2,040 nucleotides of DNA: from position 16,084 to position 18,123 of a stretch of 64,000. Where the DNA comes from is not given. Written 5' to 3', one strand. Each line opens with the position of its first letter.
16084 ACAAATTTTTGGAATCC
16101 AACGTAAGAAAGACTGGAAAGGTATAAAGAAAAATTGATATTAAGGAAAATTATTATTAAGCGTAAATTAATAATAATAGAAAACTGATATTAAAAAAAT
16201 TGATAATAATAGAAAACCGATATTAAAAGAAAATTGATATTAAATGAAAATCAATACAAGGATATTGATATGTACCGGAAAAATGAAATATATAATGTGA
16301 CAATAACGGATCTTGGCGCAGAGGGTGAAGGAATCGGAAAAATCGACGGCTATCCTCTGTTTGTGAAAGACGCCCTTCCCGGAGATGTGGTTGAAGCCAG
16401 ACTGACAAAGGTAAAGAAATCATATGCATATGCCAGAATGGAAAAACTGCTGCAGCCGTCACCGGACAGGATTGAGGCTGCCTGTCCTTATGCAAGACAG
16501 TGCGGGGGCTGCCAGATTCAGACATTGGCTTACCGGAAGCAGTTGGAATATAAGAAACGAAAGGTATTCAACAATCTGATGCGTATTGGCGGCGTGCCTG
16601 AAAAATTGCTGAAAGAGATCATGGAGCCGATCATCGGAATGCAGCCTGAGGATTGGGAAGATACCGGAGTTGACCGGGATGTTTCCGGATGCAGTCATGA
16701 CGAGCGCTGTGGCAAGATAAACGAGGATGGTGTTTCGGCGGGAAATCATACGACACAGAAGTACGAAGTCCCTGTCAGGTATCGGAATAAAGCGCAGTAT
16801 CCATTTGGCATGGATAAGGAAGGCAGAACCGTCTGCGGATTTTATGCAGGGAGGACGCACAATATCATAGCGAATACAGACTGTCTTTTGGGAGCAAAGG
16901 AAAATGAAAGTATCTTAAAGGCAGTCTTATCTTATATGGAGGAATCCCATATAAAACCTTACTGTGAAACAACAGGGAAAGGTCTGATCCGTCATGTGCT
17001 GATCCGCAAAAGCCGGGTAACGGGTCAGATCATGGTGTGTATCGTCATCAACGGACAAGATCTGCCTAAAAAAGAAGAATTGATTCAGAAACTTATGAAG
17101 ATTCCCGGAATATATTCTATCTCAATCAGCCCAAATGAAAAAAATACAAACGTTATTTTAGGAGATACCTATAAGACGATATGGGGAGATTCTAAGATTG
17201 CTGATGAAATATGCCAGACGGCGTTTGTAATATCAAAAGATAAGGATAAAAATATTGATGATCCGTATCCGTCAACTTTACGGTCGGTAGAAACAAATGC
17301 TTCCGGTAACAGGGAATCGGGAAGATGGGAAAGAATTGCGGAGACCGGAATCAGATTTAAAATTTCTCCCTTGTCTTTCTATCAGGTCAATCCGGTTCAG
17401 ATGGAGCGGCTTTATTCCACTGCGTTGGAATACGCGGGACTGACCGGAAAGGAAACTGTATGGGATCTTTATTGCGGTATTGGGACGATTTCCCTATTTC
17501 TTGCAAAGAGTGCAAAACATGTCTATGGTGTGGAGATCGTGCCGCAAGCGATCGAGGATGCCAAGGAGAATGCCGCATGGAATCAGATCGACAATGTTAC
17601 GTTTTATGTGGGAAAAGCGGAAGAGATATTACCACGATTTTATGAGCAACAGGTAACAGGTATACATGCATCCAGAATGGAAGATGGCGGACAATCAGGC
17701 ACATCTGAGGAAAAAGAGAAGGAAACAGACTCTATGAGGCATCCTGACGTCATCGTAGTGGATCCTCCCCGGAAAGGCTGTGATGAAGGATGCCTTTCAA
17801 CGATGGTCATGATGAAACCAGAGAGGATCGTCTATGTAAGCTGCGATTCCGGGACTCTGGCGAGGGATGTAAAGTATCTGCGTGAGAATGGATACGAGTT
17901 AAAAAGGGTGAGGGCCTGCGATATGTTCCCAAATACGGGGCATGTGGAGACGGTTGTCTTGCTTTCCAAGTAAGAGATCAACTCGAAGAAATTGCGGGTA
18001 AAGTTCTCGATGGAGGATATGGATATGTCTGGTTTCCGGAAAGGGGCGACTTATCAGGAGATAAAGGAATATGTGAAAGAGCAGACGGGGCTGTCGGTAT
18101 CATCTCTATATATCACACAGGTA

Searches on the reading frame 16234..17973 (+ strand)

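Call 71: search_protein_families(library=pfam, proteins=[window:16234-17973:+])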
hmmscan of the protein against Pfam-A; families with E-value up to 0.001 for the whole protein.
window:16234-17973:+ (579 aa): 9 families
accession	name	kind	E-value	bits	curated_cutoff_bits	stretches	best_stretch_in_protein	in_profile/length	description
PF05958.17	tRNA_U5-meth_tr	-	3.7e-22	79.3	23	1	368-579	165-356/357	tRNA (Uracil-5-)-methyltransferase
PF01938.26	TRAM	-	2.1e-14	53.6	21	1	17-68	5-59/61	TRAM domain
PF13847.12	Methyltransf_31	-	7.3e-13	48.9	27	1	405-472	3-72/145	Methyltransferase domain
PF02475.24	TRM5-TYW2_MTfase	-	3.1e-08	34.2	28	1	370-464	5-98/164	TRM5/TYW2 methyltransferase domain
PF13649.12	Methyltransf_25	-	3.2e-08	34.6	27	1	409-479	1-70/97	Methyltransferase domain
PF05175.20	MTS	-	3.9e-06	27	23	1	406-461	32-89/170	Methyltransferase small domain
PF06325.19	PrmA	-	2.3e-05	24.5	22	1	404-465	160-221/296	Ribosomal protein L11 methyltransferase (PrmA)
PF08241.18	Methyltransf_11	-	2.9e-05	25.1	21.2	1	411-474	2-61/95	Methyltransferase domain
PF09445.16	Methyltransf_15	-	0.00016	21.7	22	1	407-515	2-83/165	RNA cap guanine-N2 methyltransferase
